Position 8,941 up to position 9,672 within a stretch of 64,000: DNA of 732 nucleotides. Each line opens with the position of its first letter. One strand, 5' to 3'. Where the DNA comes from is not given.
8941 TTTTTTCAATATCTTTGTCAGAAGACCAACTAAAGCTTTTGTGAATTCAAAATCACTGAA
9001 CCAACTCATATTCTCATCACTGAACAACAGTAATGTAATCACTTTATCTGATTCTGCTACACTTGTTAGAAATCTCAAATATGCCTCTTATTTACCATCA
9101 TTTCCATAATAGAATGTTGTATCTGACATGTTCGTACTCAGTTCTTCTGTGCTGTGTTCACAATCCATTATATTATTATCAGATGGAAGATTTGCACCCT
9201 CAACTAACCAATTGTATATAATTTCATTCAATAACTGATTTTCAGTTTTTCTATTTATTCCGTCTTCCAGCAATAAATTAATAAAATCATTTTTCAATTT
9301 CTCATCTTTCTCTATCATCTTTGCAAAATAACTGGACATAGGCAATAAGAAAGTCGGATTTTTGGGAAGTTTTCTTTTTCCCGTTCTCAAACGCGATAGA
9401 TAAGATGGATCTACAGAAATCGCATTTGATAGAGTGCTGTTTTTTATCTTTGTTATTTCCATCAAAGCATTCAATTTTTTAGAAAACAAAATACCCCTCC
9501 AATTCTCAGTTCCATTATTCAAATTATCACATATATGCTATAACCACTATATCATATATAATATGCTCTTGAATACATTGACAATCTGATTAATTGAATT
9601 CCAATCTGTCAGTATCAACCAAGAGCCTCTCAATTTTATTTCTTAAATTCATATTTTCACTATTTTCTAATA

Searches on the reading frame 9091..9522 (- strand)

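Call 25: search_protein_families(library=pfam, proteins=[window:9091-9522:-], max_evalue=0.01)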
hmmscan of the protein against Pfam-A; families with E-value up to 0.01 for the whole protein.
window:9091-9522:- (144 aa): 1 family
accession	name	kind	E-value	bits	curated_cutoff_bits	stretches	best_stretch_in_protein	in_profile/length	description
PF20317.4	HTH_60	-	0.0015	19.3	24.1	1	13-86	6-85/140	Helix-turn-helix domain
